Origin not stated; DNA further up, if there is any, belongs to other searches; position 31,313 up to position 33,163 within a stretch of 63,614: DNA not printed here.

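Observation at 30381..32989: One-component fusion of a MerR DNA-binding domain, a Cys-motif sensor domain and a class III cyclase, placed upstream of a CDF metal-efflux gene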

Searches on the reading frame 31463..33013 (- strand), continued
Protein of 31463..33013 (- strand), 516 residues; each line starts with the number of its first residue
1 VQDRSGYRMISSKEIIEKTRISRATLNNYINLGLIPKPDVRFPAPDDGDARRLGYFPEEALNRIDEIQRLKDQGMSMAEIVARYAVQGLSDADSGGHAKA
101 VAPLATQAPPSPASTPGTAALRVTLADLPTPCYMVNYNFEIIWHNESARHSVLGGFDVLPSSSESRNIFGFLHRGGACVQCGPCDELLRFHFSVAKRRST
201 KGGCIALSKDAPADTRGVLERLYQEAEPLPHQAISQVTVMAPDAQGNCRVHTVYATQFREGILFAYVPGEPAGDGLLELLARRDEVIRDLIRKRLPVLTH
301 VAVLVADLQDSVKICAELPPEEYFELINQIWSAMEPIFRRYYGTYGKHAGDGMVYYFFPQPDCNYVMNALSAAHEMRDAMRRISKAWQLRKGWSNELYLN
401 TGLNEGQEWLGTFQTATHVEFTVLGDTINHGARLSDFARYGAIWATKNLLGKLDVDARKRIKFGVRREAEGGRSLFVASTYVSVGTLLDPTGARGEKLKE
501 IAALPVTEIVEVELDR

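Call 15: search_protein_families(library=pfam, proteins=[L038:11587-13347:+, L047:11568-13328:+, L006:11606-13528:+, L013:5740-7776:+, L040:9299-11434:+, L062:11574-13580:+, L064:11660-13462:+, L072:11693-13546:+, L016:4815-5816:+, L003:11493-13016:-], max_evalue=0.001)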
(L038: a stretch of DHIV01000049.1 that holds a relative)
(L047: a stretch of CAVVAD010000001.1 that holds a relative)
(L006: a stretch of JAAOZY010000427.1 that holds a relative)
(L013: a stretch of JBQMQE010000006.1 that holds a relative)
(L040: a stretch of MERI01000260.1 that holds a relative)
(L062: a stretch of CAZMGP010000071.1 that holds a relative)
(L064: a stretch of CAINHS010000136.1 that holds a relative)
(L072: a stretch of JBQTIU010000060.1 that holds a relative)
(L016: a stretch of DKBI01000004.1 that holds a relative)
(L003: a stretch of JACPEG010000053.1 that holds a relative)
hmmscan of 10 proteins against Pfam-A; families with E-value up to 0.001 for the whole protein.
L038:11587-13347:+ (586 aa): 8 families
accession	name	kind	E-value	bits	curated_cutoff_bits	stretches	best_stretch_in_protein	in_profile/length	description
PF00563.25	EAL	-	3.6e-67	226.6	31.3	1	322-556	2-235/236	EAL domain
PF00990.26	GGDEF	-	4.9e-43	147.1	23.8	1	140-301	1-160/161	Diguanylate cyclase, GGDEF domain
PF13426.13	PAS_9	-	6.5e-15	55.7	27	1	25-128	1-103/103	PAS domain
PF00989.32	PAS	-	2.8e-10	40.7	22.6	1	25-125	11-112/113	PAS fold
PF08448.16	PAS_4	-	8e-07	29.7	23.1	1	24-131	4-110/110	PAS fold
PF08447.18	PAS_3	-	9.9e-07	29.4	25.6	1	37-122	1-88/89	PAS fold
PF13188.13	PAS_8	-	7.8e-06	26.1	21.8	1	25-56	11-43/65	PAS domain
PF19580.5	Exo_endo_phos_3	-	0.00096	18.7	27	0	212-292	176-254/311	Endonuclease/Exonuclease/phosphatase family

L047:11568-13328:+ (586 aa): 6 families
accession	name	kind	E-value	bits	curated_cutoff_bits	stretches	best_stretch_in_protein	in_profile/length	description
PF00563.25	EAL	-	6.3e-67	225.8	31.3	1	327-561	2-235/236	EAL domain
PF00990.26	GGDEF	-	1.1e-42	145.9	23.8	1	145-306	1-160/161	Diguanylate cyclase, GGDEF domain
PF13426.13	PAS_9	-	3.3e-14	53.4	27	1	30-133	1-103/103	PAS domain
PF00989.32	PAS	-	1.7e-08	34.9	22.6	1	29-127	10-109/113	PAS fold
PF08448.16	PAS_4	-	4.8e-08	33.7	23.1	1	29-135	4-109/110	PAS fold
PF08447.18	PAS_3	-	4.1e-05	24.2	25.6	1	42-127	1-88/89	PAS fold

L006:11606-13528:+ (640 aa): 16 families
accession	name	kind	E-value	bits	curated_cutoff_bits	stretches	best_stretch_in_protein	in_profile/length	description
PF00005.33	ABC_tran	-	1.9e-49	168.2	25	2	342-475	2-137/137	ABC transporter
PF13304.12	AAA_21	-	2.8e-19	70.8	27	2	161-219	236-300/304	AAA domain, putative AbiEii toxin, Type IV TA system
PF16326.10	ABC_tran_CTD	-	4.7e-19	68.8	32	1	569-637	1-68/69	ABC transporter C-terminal domain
PF12848.13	ABC_tran_Xtn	-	7e-12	45.7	25.9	1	230-302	1-76/85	ABC transporter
PF02463.25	SMC_N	-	1.2e-11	44.9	40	0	444-509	134-205/220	RecF/RecN/SMC N terminal domain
PF13191.12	AAA_16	-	5.5e-08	33.9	32.6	1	354-491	27-158/167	AAA ATPase domain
PF13401.12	AAA_22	-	5.8e-06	27.1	27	0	356-496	10-118/130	AAA domain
PF13555.12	AAA_29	-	1.1e-05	25.5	27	0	353-368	24-39/61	P-loop containing region of AAA domain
PF13175.12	AAA_15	-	1.3e-05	25.5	32.1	0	34-50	28-44/374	AAA ATPase domain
PF01926.29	MMR_HSR1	-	3.4e-05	24.3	21.9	0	31-49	1-19/113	50S ribosome-binding GTPase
PF00006.31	ATP-synt_ab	-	0.00011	22.3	29.5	0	343-375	6-38/213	ATP synthase alpha/beta family, nucleotide-binding domain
PF05729.18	NACHT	-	0.00025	21.4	26.7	0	354-411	3-59/167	NACHT domain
PF00004.35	AAA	-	0.00041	21.3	21.2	0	356-376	3-23/131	ATPase family associated with various cellular activities (AAA)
PF13604.12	AAA_30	-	0.00041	20.6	27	0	355-383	22-50/191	AAA domain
PF13476.12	AAA_23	-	0.00056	21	27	0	356-371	24-39/201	AAA domain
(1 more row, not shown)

L013:5740-7776:+ (678 aa): 5 families
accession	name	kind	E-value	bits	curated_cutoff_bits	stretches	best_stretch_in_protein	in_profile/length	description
PF00005.33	ABC_tran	-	1.4e-45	155.7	25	2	31-203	1-137/137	ABC transporter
PF16326.10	ABC_tran_CTD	-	1.7e-18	67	32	1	608-675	2-68/69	ABC transporter C-terminal domain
PF13304.12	AAA_21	-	4.9e-14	53.5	27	1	172-231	235-300/304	AAA domain, putative AbiEii toxin, Type IV TA system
PF12848.13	ABC_tran_Xtn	-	1.4e-08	35.2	25.9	1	242-314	1-76/85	ABC transporter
PF02463.25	SMC_N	-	1e-07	32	40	0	440-547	135-205/220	RecF/RecN/SMC N terminal domain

L040:9299-11434:+ (711 aa): 5 families
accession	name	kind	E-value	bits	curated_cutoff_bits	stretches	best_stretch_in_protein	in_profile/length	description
PF13549.11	ATP-grasp_5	-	3.8e-68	229.6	27.6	1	499-710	11-221/221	ATP-grasp domain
PF13607.11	Succ_CoA_lig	-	3.3e-43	147.2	27.4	1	172-310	1-138/138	Succinyl-CoA ligase like flavodoxin domain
PF13380.12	CoA_binding_2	-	2.4e-24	86.4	22.8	1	28-153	2-115/116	CoA binding domain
PF19045.5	Ligase_CoA_2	-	2.5e-14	54.1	23.7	1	323-422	3-105/162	Ligase-CoA domain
PF02629.25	CoA_binding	-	1.1e-08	36.1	22.3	1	27-117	4-97/97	CoA binding domain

L062:11574-13580:+ (668 aa): 13 families
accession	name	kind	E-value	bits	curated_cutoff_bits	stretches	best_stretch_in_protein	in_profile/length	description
PF00005.33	ABC_tran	-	2.9e-49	167.6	25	2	47-219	1-137/137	ABC transporter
PF16326.10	ABC_tran_CTD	-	4.5e-18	65.7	32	1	598-665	2-68/69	ABC transporter C-terminal domain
PF13304.12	AAA_21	-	1.5e-13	52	27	0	440-534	202-303/304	AAA domain, putative AbiEii toxin, Type IV TA system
PF02463.25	SMC_N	-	2.2e-10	40.8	40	1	361-537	11-205/220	RecF/RecN/SMC N terminal domain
PF12848.13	ABC_tran_Xtn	-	3.1e-09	37.2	25.9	1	258-330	1-76/85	ABC transporter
PF13191.12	AAA_16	-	2.4e-08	35.1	32.6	1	384-519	29-158/167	AAA ATPase domain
PF13555.12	AAA_29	-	7.9e-06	26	27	0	380-396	23-39/61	P-loop containing region of AAA domain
PF13401.12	AAA_22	-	2.8e-05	24.9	27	0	384-524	10-118/130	AAA domain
PF13175.12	AAA_15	-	0.00017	21.7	32.1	0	384-399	28-43/374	AAA ATPase domain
PF13604.12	AAA_30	-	0.00044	20.5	27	0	383-429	22-67/191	AAA domain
PF05729.18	NACHT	-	0.0005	20.4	26.7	0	382-440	3-60/167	NACHT domain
PF01926.29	MMR_HSR1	-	0.0006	20.3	21.9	0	381-410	1-29/113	50S ribosome-binding GTPase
PF03193.22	RsgA_GTPase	-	0.00075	19.8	30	0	376-411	103-138/174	RsgA GTPase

L064:11660-13462:+ (600 aa): 5 families
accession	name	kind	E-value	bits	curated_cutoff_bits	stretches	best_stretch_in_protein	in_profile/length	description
PF00664.28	ABC_membrane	-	2.8e-48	165.4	28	1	35-309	2-270/274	ABC transporter transmembrane region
PF00005.33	ABC_tran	-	2.2e-31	109.7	25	1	378-527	1-137/137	ABC transporter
PF02463.25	SMC_N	-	1.1e-08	35.2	40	1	416-569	108-211/220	RecF/RecN/SMC N terminal domain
PF09818.15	ABC_ATPase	-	0.00068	19.2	23.2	0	476-530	136-189/283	P-loop domain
PF13191.12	AAA_16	-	0.00096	20.1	32.6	1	388-534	22-150/167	AAA ATPase domain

L072:11693-13546:+ (617 aa): 0 families

L016:4815-5816:+ (333 aa): 2 families
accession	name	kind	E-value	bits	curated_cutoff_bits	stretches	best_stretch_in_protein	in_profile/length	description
PF00211.25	Guanylate_cyc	-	3.3e-20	72.9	21.9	1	40-198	4-175/183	Adenylate and Guanylate cyclase catalytic domain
PF00498.31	FHA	-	6.7e-07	30.1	20.7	1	248-292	1-46/67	FHA domain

L003:11493-13016:- (507 aa): 4 families
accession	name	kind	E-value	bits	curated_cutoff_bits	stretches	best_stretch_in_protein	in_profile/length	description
PF00270.35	DEAD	-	1.6e-48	165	26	1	62-225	1-161/167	DEAD/DEAH box helicase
PF00271.37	Helicase_C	-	4.1e-33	114.4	23.5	1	267-375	2-110/110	Helicase conserved C-terminal domain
PF04851.21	ResIII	-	0.00012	22.4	22.5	1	62-204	5-146/164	Type III restriction enzyme, res subunit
PF13245.12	AAA_19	-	0.00074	20.1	25.1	0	65-129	1-62/134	AAA domain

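Call 21: predict_structure(alignment_id=A1)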
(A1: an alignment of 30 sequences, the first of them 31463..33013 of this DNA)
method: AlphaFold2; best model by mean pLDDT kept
length: 516 residues; sequences in the alignment: 30
mean_pLDDT: 73.4   pTM: 0.50
mean pLDDT of the five models: 73.4, 67.4, 63.3, 62.0, 61.6
residues with pLDDT >= 90: 69; 70-90: 283; 50-70: 79; < 50: 85
segments of 3 or more residues with pLDDT < 50: 1-6, 47-51, 88-125, 273-276, 281-297, 411-421
pLDDT, mean of each block of 10 residues (from residue 1): 54 86 83 81 50 76 91 88 67 29 27 28 49 82 84 85 81 86 87 81 69 79 87 80 86 74 79 48 40 47 83 74 88 82 58 75 79 91 89 81 80 39 69 83 92 87 86 86 80 67 90 74
secondary structure, 60 per line:
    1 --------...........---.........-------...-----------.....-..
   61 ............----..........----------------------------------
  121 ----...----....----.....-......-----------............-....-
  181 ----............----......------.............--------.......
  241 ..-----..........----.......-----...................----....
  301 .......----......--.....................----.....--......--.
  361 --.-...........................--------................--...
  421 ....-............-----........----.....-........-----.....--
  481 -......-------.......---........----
elements in order: E9-11 H12-19 H23-31 E39-41 E53-57 H59-72 H77-86 E132-135 E140-144 H146-151 H163-166 H168-174 H176-179 H185-196 H201-206 H213-225 E234-242 E248-257 E262-268 H274-292 E297-307 H312-317 H320-340 E345-349 E352-357 H365-391 E400-415 E418-424 H426-437 E443-446 H447-450 H455-459 E461-468 E474-478 H484-487 H495-501 E505-512
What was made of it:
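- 32756..32989 (-): MerR-type winged HTH (aa 9-86 in 516-aa numbering). The recognition helix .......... is almost invariant across the family. The AF2 topology is beta-a1-a2-hairpin-a3-a4 (call 21).
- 32639..32755 (-): Variable, predicted-disordered Ala/Pro-rich linker (aa 87-125) in the place where MerR proteins have the coiled-coil helix. pLDDT 27-49 (call 21).
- On MerR family transcription regulators: The AF2 topology fits (call 21).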

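Call 28: fold_search(model_id=the predicted structure, library=pdb)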
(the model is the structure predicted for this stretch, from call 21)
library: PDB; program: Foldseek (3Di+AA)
matches with E <= 10: 1202; with E <= 0.001: 162
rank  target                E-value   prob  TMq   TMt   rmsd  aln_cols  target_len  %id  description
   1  6fht_A                5.0e-11  1.00  0.33  0.23  11.4       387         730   16  Crystal structure of an artificial phytochrome regulated adenylate/guanylate cyclase in its dark adapted Pr form (released 2018-04-18)
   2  3r5g_B                1.7e-10  1.00  0.32  0.79   4.6       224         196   19  Crystal structure of the adenylyl cyclase CyaB from P. aeruginosa (released 2012-01-11)
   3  1wc3_B                2.1e-10  1.00  0.31  0.77   6.5       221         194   17  Soluble adenylyl cyclase CyaC from S. platensis in complex with alpha, beta-methylene-ATP and Strontium (released 2004-12-20)
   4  6fht_B                2.1e-10  1.00  0.34  0.24  12.7       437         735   14  Crystal structure of an artificial phytochrome regulated adenylate/guanylate cyclase in its dark adapted Pr form (released 2018-04-18)
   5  2w01_B                2.5e-10  1.00  0.32  0.79   3.8       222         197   18  Crystal structure of the guanylyl cyclase Cya2 (released 2008-09-30)
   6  3r5g_A                3.1e-10  1.00  0.32  0.80   4.1       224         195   19  Crystal structure of the adenylyl cyclase CyaB from P. aeruginosa (released 2012-01-11)
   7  1wc0_B                4.0e-10  1.00  0.31  0.76   6.5       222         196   17  Soluble adenylyl cyclase CyaC from S. platensis in complex with alpha, beta-methylene-ATP (released 2004-12-20)
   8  1wc1_A                6.1e-10  1.00  0.31  0.76   6.5       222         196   17  Soluble adenylyl cyclase CyaC from S. platensis in complex with Rp- ATPalphaS (released 2004-12-20)
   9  2w01_D                7.2e-10  1.00  0.33  0.80   3.5       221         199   18  Crystal structure of the guanylyl cyclase Cya2 (released 2008-09-30)
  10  2w01_C                7.2e-10  1.00  0.31  0.76   3.8       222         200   18  Crystal structure of the guanylyl cyclase Cya2 (released 2008-09-30)
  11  1wc1_B                8.8e-10  1.00  0.31  0.77   6.4       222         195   17  Soluble adenylyl cyclase CyaC from S. platensis in complex with Rp- ATPalphaS (released 2004-12-20)
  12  2w01_A                1.2e-09  1.00  0.32  0.77   3.7       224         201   17  Crystal structure of the guanylyl cyclase Cya2 (released 2008-09-30)
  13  1wc1_C                2.2e-09  1.00  0.31  0.78   6.4       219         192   17  Soluble adenylyl cyclase CyaC from S. platensis in complex with Rp- ATPalphaS (released 2004-12-20)
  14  5mbd_A                4.7e-09  1.00  0.26  0.38  12.8       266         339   16  Structure of a bacterial light-regulated adenylyl cylcase (released 2017-04-05)
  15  1wc4_B                5.2e-09  1.00  0.30  0.75   6.4       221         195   17  Soluble adenylyl cyclase CyaC from S. platensis in complex with alpha, beta-methylene-ATP and Europium (released 2004-12-20)
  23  1wc0_A                9.8e-09  1.00  0.30  0.74   5.8       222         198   18  Soluble adenylyl cyclase CyaC from S. platensis in complex with alpha, beta-methylene-ATP (released 2004-12-20)
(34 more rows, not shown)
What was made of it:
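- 31634..32125 (-): Class III (IIIb-type) adenylate cyclase catalytic domain (aa 297-460): D307, K347, D351, T422, N429, R433. Foldseek matches CyaB 3r5g, CyaC 1wc0 and Cya2 2w01 at target TM about 0.8 (call 28).
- On Class III nucleotidyl cyclases (PF00211): Foldseek target TM is 0.76-0.80 (call 28).
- Closest known: Class IIIb bacterial adenylate cyclases. Same: The catalytic fold matches (Foldseek target TM about 0.8, call 28).
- Tried and rejected: It was dominated by the cyclase domain and said nothing about the sensor (call 28).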

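Call 78: find_encoding_contigs(protein=P0015, flank=5000, max_places=2)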
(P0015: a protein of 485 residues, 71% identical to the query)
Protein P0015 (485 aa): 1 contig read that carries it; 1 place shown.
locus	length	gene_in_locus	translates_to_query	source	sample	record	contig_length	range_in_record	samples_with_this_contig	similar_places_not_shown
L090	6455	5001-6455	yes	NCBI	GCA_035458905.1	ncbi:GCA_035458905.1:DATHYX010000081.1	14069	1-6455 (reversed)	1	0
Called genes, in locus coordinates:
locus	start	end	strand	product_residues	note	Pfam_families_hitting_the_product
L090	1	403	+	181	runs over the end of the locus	PF25084:LbH_EIF2B (weak), PF25087:GMPPB_C (faint), PF00132:Hexapep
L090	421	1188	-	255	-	PF00106:adh_short, PF08659:KR, PF13561:adh_short_C2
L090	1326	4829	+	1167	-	PF27156:RP005_N, PF07992:Pyr_redox_2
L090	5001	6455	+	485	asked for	PF13411:MerR_1 (weak), PF00211:Guanylate_cyc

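Call 79: find_encoding_contigs(protein=P0014, flank=3000, max_places=2)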
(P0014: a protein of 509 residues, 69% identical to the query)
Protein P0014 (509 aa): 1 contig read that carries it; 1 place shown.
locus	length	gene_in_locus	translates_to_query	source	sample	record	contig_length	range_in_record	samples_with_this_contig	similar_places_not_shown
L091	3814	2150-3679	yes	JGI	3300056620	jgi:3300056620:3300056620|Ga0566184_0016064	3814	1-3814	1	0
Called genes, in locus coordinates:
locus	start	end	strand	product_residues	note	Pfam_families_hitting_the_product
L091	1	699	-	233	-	?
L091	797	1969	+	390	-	PF05762:VWA_CoxE (faint)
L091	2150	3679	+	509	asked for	PF13411:MerR_1 (weak), PF00211:Guanylate_cyc (weak)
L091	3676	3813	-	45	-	?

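Call 80: find_encoding_contigs(protein=P0018, flank=3000, max_places=2)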
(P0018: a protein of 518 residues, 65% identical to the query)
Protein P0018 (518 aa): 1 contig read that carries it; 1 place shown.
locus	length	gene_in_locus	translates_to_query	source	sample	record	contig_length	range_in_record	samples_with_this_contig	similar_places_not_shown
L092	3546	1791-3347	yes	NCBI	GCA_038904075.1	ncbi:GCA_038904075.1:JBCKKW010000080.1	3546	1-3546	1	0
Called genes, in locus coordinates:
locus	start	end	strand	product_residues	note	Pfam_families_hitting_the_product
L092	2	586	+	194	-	?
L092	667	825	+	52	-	-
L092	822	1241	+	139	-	PF01850:PIN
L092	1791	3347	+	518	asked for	PF00211:Guanylate_cyc (weak)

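Call 81: find_encoding_contigs(protein=P0011, flank=5000, max_places=2)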
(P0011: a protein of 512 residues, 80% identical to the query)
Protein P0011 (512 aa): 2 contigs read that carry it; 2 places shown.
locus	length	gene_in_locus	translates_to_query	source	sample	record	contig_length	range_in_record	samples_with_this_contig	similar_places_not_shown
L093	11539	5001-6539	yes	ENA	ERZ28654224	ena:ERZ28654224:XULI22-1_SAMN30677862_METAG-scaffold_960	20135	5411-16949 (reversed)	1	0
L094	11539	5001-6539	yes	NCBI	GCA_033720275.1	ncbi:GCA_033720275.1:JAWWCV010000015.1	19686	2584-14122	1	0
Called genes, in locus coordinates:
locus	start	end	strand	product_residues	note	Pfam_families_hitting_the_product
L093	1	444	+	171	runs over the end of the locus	PF25087:GMPPB_C (faint), PF14602:Hexapep_2 (faint), PF00132:Hexapep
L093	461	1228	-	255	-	PF00106:adh_short, PF08659:KR, PF13561:adh_short_C2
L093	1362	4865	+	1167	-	PF27156:RP005_N, PF07992:Pyr_redox_2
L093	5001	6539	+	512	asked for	PF13411:MerR_1, PF00211:Guanylate_cyc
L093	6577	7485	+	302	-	PF01545:Cation_efflux, PF16916:ZT_dimer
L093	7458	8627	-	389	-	PF03417:AAT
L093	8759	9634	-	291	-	PF02567:PhzC-PhzF, PF05544:Pro_racemase (faint)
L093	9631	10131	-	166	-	-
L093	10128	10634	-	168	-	PF00583:Acetyltransf_1, PF13673:Acetyltransf_10 (weak), PF13508:Acetyltransf_7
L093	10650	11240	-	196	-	PF00881:Nitroreductase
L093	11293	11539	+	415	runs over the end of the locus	PF13336:AcetylCoA_hyd_C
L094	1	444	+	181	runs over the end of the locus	PF25087:GMPPB_C (faint), PF14602:Hexapep_2 (faint), PF00132:Hexapep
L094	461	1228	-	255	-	PF00106:adh_short, PF08659:KR, PF13561:adh_short_C2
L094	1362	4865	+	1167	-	PF27156:RP005_N, PF07992:Pyr_redox_2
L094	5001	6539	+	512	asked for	PF13411:MerR_1, PF00211:Guanylate_cyc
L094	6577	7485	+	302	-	PF01545:Cation_efflux, PF16916:ZT_dimer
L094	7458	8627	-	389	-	PF03417:AAT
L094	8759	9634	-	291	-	PF02567:PhzC-PhzF, PF05544:Pro_racemase (faint)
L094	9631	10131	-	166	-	-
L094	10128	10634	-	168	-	PF00583:Acetyltransf_1, PF13673:Acetyltransf_10 (weak), PF13508:Acetyltransf_7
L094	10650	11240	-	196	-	PF00881:Nitroreductase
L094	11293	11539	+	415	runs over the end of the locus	PF13336:AcetylCoA_hyd_C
